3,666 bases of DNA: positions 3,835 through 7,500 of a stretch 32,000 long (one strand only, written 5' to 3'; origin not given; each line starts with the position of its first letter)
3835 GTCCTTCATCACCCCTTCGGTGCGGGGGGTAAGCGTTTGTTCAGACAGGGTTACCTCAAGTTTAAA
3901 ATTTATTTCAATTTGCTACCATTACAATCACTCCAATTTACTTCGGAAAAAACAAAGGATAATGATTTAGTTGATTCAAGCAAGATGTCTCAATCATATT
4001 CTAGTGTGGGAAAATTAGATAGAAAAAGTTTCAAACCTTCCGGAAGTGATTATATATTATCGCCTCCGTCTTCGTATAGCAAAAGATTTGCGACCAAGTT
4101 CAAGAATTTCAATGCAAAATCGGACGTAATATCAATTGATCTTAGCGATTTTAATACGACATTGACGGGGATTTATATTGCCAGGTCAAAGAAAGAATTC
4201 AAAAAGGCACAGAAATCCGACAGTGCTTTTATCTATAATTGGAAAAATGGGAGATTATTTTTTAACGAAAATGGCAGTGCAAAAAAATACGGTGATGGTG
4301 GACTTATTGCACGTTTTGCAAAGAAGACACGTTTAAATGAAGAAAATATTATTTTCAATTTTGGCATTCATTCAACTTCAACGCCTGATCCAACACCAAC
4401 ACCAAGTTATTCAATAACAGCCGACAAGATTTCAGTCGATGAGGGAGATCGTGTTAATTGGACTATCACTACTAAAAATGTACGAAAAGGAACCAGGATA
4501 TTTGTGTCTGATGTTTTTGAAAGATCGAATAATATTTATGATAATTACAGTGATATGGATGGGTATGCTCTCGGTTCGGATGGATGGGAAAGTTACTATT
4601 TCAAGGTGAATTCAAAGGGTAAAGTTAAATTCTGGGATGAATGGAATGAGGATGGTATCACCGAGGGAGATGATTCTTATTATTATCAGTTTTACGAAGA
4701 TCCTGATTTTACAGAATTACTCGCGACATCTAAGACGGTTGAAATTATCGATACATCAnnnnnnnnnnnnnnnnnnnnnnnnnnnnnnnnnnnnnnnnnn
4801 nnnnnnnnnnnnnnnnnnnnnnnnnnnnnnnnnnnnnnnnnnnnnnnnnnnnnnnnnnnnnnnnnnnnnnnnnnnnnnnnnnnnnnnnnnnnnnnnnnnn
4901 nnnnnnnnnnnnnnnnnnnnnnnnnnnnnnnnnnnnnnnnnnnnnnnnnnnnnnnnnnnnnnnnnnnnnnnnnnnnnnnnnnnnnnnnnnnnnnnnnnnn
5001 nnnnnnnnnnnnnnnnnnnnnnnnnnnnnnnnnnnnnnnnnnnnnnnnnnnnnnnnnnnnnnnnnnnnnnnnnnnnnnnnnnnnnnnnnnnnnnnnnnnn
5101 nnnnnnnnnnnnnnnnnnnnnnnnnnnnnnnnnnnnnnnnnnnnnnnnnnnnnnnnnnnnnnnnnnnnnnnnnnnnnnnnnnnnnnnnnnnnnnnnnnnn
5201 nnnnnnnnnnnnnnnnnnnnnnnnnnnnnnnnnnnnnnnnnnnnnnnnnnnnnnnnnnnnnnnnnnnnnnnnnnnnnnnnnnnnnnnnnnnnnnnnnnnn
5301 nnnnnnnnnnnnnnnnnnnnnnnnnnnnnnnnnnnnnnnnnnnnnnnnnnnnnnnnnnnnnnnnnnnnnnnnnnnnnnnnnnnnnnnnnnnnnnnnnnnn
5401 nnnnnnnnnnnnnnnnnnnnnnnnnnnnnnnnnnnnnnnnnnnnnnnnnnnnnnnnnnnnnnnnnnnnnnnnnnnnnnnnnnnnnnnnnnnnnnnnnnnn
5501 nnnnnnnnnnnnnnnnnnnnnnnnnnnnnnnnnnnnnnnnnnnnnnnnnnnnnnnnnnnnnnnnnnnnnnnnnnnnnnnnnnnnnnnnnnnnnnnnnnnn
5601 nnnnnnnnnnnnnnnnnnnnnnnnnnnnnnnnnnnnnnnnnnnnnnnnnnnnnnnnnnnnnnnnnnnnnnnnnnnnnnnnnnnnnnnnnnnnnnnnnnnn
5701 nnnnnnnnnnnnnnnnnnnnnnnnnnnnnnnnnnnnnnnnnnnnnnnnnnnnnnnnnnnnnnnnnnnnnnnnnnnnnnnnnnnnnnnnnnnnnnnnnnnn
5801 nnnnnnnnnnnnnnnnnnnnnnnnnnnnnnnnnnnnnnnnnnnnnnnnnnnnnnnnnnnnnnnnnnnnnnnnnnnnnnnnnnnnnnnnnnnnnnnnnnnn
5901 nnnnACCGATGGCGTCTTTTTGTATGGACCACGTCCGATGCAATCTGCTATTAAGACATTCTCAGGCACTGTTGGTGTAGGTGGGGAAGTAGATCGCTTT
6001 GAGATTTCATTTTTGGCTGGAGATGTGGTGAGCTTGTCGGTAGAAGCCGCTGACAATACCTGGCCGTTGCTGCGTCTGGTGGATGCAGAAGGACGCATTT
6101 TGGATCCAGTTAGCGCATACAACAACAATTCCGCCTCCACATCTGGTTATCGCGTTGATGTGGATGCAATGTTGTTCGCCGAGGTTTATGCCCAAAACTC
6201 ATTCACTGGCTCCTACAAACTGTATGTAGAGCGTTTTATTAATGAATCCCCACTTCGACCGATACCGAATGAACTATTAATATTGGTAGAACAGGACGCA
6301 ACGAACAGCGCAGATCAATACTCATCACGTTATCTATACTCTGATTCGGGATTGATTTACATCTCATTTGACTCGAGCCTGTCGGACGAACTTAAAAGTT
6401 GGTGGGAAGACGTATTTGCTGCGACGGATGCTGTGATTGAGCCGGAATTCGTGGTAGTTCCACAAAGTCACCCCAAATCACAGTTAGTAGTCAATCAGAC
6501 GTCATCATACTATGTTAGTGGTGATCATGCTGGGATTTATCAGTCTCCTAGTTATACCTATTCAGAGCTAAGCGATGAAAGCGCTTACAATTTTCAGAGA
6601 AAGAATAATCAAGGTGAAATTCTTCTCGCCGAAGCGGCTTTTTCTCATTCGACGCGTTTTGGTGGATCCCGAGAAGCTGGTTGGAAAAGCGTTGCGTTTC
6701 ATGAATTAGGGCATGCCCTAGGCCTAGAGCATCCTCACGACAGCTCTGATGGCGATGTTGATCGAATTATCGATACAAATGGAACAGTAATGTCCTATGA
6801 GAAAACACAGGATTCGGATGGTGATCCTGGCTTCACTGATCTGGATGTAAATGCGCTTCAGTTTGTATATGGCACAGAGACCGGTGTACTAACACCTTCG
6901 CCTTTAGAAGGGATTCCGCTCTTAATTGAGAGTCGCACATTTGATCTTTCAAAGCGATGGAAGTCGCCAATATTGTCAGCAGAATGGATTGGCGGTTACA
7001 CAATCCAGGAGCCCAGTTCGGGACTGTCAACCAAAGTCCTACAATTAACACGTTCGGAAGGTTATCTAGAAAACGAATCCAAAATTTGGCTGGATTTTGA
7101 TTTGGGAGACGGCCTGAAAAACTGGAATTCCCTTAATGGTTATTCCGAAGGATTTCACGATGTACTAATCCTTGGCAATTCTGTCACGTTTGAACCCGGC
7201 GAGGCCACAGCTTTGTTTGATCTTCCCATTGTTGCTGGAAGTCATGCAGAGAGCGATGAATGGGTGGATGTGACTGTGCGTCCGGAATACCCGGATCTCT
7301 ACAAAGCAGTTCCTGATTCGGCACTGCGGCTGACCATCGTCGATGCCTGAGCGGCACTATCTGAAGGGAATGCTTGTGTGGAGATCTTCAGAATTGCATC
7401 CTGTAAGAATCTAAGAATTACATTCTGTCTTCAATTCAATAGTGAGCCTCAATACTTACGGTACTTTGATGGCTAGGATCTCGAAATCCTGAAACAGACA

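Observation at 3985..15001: Two low-GC serralysin-type metzincins lacking RTX repeats, with the post-RTX-like module at opposite ends of the protein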

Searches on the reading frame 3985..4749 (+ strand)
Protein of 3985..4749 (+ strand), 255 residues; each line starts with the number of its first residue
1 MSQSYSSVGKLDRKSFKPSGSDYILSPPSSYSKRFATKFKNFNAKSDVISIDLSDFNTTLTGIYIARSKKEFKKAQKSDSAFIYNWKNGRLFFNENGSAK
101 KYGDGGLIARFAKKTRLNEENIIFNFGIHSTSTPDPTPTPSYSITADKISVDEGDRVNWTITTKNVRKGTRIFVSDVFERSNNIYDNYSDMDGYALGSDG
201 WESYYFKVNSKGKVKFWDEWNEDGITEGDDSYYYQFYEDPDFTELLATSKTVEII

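Call 16: find_homologous_proteins(query=window:3985-4749:+, max_evalue=0.001)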
Query window:3985-4749:+ (255 aa): 6 proteins with E <= 0.001 among 372 candidates.
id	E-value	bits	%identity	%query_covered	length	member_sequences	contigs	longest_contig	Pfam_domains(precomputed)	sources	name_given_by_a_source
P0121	6.8e-87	309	99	56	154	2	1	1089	-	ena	-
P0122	4.7e-75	270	73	71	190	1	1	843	-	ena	-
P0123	2.5e-65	239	66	71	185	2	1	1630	-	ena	-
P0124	6.9e-57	211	69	58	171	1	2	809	-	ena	-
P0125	1.5e-51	193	70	54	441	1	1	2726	-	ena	-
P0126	1.3e-44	171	70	43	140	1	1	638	-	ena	-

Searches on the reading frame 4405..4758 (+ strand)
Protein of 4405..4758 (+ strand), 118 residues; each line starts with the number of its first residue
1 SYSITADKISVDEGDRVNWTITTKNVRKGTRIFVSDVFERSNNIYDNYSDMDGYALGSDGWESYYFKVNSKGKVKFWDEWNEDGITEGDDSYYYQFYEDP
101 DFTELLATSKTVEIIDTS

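Call 35: search_protein_families(library=pfam, proteins=[window:4405-4758:+], max_evalue=1)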
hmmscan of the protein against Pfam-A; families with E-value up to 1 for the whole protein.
seq(118 aa): 0 families

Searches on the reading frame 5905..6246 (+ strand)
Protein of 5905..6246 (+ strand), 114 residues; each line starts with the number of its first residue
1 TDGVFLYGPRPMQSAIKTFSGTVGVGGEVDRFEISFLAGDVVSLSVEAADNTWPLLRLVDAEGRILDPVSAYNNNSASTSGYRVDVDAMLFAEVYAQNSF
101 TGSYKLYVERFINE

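Call 35: search_protein_families(library=pfam, proteins=[window:5905-6246:+], max_evalue=1)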
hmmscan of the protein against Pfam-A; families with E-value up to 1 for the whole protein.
seq(114 aa): 1 family
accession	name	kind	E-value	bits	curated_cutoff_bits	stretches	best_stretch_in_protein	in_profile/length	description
PF23623.1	GBD_IRG7_N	-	0.03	14.9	27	1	42-82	26-66/95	IRG7 N-terminal galactose binding domain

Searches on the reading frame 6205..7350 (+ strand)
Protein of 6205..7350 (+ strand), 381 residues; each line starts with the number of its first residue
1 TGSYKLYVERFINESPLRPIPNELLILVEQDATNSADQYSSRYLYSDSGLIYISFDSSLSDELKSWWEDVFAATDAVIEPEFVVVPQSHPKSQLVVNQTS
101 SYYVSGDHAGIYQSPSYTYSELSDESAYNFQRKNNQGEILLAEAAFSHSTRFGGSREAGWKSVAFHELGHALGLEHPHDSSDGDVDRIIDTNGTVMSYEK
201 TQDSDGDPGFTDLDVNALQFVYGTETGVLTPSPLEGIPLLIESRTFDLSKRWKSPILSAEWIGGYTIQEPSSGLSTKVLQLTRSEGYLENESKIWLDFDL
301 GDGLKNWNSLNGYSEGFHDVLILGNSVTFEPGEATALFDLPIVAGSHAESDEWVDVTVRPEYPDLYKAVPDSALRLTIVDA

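Call 36: find_homologous_proteins(query=window:6205-7350:+, max_evalue=0.001)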
Query window:6205-7350:+ (381 aa): 104 proteins with E <= 0.001 among 6280 candidates.
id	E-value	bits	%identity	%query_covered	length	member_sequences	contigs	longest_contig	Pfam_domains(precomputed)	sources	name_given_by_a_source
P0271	3.1e-252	854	99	100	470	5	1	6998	-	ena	-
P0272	3.4e-252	854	100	100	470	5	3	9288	-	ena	-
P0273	5.1e-225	764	90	100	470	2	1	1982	-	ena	-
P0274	3.0e-193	660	76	100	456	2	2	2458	-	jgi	-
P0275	9.9e-189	645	74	100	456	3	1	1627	-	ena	-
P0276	2.1e-188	644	74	100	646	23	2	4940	-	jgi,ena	-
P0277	2.5e-188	644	75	100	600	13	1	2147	-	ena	-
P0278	3.0e-188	643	74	100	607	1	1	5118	-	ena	-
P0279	6.3e-188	642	74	100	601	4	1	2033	-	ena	-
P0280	4.7e-187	640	73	100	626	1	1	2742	-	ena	-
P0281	7.4e-187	639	73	100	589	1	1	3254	-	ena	-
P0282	8.0e-187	639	73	100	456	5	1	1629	-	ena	-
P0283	4.8e-185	633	73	100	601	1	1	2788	-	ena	-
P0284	4.8e-185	633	71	100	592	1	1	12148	-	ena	-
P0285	1.7e-184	631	73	100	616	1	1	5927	-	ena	-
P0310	3.2e-155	535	60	100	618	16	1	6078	-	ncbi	-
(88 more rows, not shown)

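Call 43: search_solved_structures(query=A2, max_evalue=1, show_alignments=1)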
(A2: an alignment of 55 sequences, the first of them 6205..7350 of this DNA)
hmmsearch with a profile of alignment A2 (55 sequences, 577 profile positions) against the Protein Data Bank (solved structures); distinct sequences matched with E-value up to 1: 78 (the best 60 are shown).
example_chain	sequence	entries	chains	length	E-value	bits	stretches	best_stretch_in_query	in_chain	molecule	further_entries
1af0_A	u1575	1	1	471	2.4e-05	26.1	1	359-433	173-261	SERRATIA PROTEASE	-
1akl_A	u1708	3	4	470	3e-05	25.8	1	359-434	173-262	ALKALINE PROTEASE | ALKALINE METALLOPROTEINASE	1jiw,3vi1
1sat_A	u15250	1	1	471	3.1e-05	25.8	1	359-433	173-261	SERRATIA PROTEASE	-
1kap_P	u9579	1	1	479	3.1e-05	25.8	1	359-434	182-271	ALKALINE PROTEASE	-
1k7g_A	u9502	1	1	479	3.2e-05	25.7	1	350-442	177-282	secreted protease C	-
4i35_A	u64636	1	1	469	4.5e-05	25.2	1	359-433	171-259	Serralysin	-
5d7w_A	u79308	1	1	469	4.5e-05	25.2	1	359-433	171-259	Serralysin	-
1smp_A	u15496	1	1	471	4.6e-05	25.2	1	359-433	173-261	SERRATIA METALLO PROTEINASE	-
1srp_A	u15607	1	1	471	6.1e-05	24.8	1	359-433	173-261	SERRALYSIN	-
1k7i_A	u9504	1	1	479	0.00025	22.7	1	350-438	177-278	secreted protease C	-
1go8_P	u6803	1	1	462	0.00039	22.1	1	350-435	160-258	PROTEASE C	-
1k7q_A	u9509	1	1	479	0.00074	21.2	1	350-442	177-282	SECRETED PROTEASE C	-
3hbv_P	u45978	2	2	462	0.00079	21.1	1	350-432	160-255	Secreted protease C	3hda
3hbu_P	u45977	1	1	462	0.00096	20.8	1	350-385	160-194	Secreted protease C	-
3ma2_D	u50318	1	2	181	0.0015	20.2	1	359-376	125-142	Matrix metalloproteinase-14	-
1g9k_A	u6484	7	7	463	0.0047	18.5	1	359-421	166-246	SERRALYSIN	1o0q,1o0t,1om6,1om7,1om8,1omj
2dpk_A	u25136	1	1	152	0.18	13.4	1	472-556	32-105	Sodium/calcium exchanger 1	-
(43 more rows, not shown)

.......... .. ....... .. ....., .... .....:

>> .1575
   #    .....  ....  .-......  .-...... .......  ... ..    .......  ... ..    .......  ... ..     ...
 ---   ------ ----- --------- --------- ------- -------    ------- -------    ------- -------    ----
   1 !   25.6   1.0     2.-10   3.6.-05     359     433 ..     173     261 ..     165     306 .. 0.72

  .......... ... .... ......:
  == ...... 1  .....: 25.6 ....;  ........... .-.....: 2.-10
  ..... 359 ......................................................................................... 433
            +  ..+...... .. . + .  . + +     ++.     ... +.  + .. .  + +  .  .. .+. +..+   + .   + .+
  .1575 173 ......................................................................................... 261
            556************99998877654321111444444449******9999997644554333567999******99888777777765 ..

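Call 48: find_encoding_contigs(protein=P0310, flank=10000, max_places=3)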
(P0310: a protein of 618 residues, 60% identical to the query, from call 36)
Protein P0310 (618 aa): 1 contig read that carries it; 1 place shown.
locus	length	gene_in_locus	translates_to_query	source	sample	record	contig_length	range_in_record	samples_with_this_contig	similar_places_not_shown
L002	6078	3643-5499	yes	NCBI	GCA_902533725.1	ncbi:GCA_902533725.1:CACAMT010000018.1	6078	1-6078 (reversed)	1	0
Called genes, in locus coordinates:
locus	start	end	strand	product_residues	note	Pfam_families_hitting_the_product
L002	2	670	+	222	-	?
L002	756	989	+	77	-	-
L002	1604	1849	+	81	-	-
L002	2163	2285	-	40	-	-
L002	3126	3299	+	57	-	-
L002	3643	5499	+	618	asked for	-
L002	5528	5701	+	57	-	-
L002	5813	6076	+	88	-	?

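Call 50: predict_structure(alignment_id=A2)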
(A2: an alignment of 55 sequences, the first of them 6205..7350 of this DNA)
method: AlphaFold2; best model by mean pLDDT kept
length: 381 residues; sequences in the alignment: 55
mean_pLDDT: 89.0   pTM: 0.86
mean pLDDT of the five models: 89.0, 87.4, 87.1, 85.7, 84.6
residues with pLDDT >= 90: 262; 70-90: 97; 50-70: 8; < 50: 14
segments of 3 or more residues with pLDDT < 50: 1-14
pLDDT, mean of each block of 10 residues (from residue 1): 25 54 85 82 93 97 98 95 95 96 88 91 76 91 92 93 97 88 80 88 90 95 91 92 91 95 95 95 94 97 93 92 97 97 84 95 93 94 75
secondary structure, 60 per line:
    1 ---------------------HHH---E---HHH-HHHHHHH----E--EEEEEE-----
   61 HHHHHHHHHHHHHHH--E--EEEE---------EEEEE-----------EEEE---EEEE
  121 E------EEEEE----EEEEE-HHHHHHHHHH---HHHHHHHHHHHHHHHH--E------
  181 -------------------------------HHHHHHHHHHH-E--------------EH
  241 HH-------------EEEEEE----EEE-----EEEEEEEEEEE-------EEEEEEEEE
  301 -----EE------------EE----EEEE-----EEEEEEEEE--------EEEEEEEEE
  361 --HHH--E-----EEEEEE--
elements in order: H36-42 E50-55 H61-75 E81-84 E94-98 E110-113 E117-121 E128-132 E137-141 H143-152 H156-171 H212-222 E256-261 E266-268 E274-284 E292-300 E326-329 E335-343 E352-360 E374-379

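Call 52: fold_search(model_id=the predicted structure, library=pdb)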
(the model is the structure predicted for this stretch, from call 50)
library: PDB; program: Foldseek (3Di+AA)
matches with E <= 10: 1918; with E <= 0.001: 96
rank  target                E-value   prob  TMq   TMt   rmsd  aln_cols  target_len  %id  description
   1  2dpk                  1.7e-07  1.00  0.25  0.66   4.4       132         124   21  The Crystal Structure of the Primary Ca2+ Sensor of the Na+/Ca2+ Exchanger (released 2006-06-13)
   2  3gin_A                1.5e-06  1.00  0.23  0.65   4.7       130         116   20  Crystal structure of E454K-CBD1 (released 2009-04-21)
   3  8sgt_A                2.0e-06  1.00  0.22  0.13   5.5       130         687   21  Cryo-EM structure of human NCX1 in Ca2+ bound, activated state (group II in the presence of 0.5 mM Ca2+) (released 2023-10-11)
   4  3gin_B                2.3e-06  1.00  0.23  0.65   4.8       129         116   21  Crystal structure of E454K-CBD1 (released 2009-04-21)
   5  9iv8                  2.5e-06  1.00  0.23  0.13  15.6       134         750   23  Cryo-EM structure of human NCX1 in PIP2 diC8 bound state (released 2025-03-19)
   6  8sgj_A                3.9e-06  1.00  0.24  0.13   5.0       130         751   21  Cryo-EM structure of human NCX1 in apo inactivated state (released 2023-10-11)
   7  3e9t_B                7.9e-06  1.00  0.24  0.69   4.6       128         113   16  Crystal structure of Apo-form Calx CBD1 domain (released 2009-09-01)
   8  3ead_B                1.0e-05  1.00  0.23  0.67   4.8       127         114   15  Crystal structure of CALX-CBD1 (released 2009-09-08)
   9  3ead_C                1.1e-05  1.00  0.22  0.65   5.0       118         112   14  Crystal structure of CALX-CBD1 (released 2009-09-08)
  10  3e9t_A                1.1e-05  1.00  0.24  0.70   4.7       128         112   15  Crystal structure of Apo-form Calx CBD1 domain (released 2009-09-01)
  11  2clt_A                1.6e-05  1.00  0.31  0.32  15.7       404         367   11  Crystal structure of the active form (full-length) of human fibroblast collagenase. (released 2006-08-09)
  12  5uwk_B                1.9e-05  1.00  0.29  0.61   5.8       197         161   17  Matrix metalloproteinase-13 complexed with selective inhibitor compound (S)-10a (released 2017-07-12)
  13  1g9k                  1.9e-05  1.00  0.33  0.28   9.2       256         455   16  CRYSTAL STRUCTURE OF A PSYCHROPHILIC ALKALINE PROTEASE FROM PSEUDOMONAS TAC II 18 (released 2003-02-14)
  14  3ead_A                2.1e-05  1.00  0.23  0.69   3.4       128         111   16  Crystal structure of CALX-CBD1 (released 2009-09-08)
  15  1mmr                  2.2e-05  1.00  0.30  0.61   8.0       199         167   18  MATRILYSIN COMPLEXED WITH SULFODIIMINE INHIBITOR (released 1996-04-03)
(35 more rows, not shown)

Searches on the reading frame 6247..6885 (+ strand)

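Call 35: search_protein_families(library=pfam, proteins=[window:6247-6885:+], max_evalue=1)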
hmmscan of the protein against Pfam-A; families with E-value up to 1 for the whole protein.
seq(213 aa): 8 families
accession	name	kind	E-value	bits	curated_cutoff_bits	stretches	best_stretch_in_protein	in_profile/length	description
PF00413.30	Peptidase_M10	-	1.9e-05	25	24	1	120-167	102-129/159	Matrixin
PF13583.11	Reprolysin_4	-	0.0026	17.9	22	1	140-189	128-180/203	Metallo-peptidase family M12B Reprolysin-like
PF13688.12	Reprolysin_5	-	0.0036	18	27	1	140-176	136-164/196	Metallo-peptidase family M12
PF16313.11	DUF4953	-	0.0074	16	24.2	1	147-176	14-44/316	Met-zincin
PF01400.30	Astacin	-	0.0099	16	22.5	1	147-170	79-102/189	Astacin (Peptidase family M12A)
PF05572.19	Peptidase_M43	-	0.019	15.3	23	1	147-180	69-104/152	Pregnancy-associated plasma protein-A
PF13582.12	Reprolysin_3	-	0.047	14.6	22.4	1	135-162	96-122/123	Metallo-peptidase family M12B Reprolysin-like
PF10462.15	Peptidase_M66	-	0.14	11.6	20.6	1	146-164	192-210/306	Peptidase M66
